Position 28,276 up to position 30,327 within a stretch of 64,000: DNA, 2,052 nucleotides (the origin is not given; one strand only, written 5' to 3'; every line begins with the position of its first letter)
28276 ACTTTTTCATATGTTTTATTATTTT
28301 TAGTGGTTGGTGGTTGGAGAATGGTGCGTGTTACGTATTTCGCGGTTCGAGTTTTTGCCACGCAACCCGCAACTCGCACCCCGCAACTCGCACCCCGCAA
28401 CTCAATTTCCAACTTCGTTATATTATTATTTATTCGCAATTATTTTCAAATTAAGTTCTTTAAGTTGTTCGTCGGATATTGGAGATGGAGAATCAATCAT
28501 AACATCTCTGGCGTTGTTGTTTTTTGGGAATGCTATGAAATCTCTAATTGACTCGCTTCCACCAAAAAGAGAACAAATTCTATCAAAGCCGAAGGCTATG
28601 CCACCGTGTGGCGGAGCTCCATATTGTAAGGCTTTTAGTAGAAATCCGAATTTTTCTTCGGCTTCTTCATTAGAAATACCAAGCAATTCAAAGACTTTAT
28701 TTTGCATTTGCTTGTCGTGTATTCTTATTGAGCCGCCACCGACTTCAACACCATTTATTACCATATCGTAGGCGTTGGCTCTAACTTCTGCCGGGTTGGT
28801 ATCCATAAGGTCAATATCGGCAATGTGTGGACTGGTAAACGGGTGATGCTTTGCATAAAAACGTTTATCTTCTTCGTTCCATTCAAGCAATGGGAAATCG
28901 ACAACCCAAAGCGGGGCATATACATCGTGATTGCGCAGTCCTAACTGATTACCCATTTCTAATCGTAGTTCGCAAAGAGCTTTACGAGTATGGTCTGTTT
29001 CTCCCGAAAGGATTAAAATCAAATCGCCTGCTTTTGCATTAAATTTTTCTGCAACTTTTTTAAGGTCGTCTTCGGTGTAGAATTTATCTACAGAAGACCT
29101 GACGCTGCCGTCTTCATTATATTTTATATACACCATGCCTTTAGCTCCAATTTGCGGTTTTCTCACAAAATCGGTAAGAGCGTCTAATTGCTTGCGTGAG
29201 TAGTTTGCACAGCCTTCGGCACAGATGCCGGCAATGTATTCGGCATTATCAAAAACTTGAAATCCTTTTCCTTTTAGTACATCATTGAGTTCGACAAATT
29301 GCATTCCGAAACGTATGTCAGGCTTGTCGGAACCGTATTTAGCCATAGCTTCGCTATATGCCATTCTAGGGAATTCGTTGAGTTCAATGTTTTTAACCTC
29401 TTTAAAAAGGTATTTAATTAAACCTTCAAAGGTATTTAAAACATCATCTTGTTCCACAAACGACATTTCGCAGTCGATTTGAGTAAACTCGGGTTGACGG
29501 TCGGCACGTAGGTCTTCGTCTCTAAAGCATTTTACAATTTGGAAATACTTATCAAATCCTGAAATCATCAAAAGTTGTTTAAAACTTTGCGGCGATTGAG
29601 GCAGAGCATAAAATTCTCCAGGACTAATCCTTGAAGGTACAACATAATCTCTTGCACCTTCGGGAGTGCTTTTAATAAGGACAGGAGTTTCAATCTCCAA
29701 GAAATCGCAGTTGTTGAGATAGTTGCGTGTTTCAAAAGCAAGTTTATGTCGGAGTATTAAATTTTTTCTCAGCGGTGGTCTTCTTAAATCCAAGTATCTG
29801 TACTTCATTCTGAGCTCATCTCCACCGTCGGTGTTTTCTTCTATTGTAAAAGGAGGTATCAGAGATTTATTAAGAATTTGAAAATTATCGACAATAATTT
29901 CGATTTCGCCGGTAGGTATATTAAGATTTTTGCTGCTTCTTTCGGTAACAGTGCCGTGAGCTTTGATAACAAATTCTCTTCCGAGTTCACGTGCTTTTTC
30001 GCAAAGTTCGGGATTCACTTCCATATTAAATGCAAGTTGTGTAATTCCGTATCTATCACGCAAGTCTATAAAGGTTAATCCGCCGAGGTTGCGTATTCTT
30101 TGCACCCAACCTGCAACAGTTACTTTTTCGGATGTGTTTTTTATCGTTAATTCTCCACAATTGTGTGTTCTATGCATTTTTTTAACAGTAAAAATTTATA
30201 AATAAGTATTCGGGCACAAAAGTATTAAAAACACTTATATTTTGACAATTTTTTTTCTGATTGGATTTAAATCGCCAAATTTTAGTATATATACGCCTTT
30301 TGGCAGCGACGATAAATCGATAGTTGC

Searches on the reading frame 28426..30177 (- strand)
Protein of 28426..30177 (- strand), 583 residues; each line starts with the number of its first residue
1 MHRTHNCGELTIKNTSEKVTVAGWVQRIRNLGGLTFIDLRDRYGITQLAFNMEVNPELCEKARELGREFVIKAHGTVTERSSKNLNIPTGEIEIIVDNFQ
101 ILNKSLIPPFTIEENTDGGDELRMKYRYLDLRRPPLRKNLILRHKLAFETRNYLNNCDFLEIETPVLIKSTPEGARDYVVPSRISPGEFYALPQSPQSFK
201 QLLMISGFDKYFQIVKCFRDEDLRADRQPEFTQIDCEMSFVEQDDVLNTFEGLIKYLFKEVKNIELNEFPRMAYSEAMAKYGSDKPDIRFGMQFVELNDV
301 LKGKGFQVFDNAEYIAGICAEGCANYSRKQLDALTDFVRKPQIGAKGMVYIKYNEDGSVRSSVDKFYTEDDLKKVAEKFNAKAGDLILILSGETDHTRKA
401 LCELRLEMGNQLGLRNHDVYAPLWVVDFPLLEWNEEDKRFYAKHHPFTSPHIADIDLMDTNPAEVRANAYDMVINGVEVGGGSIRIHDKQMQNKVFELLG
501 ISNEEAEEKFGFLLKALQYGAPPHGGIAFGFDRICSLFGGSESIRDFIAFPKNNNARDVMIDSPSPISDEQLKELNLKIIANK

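Call 61: search_protein_families(library=pfam, proteins=[window:28426-30177:-])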
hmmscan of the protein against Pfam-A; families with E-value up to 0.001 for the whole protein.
window:28426-30177:- (583 aa): 4 families
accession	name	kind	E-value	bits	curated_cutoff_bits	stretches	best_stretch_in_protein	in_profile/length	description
PF00152.25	tRNA-synt_2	-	1.7e-122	408.8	25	1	121-553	3-307/308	tRNA synthetases class II (D, K and N)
PF01336.31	tRNA_anti-codon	-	1.4e-15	57.4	27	1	19-102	1-75/75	OB-fold nucleic acid binding domain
PF02938.19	GAD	-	4.5e-15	56.1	23.4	1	311-401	7-95/95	GAD domain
PF01409.25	tRNA-synt_2d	-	0.00064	19.7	19.8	0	209-261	103-153/246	tRNA synthetases class II core domain (F)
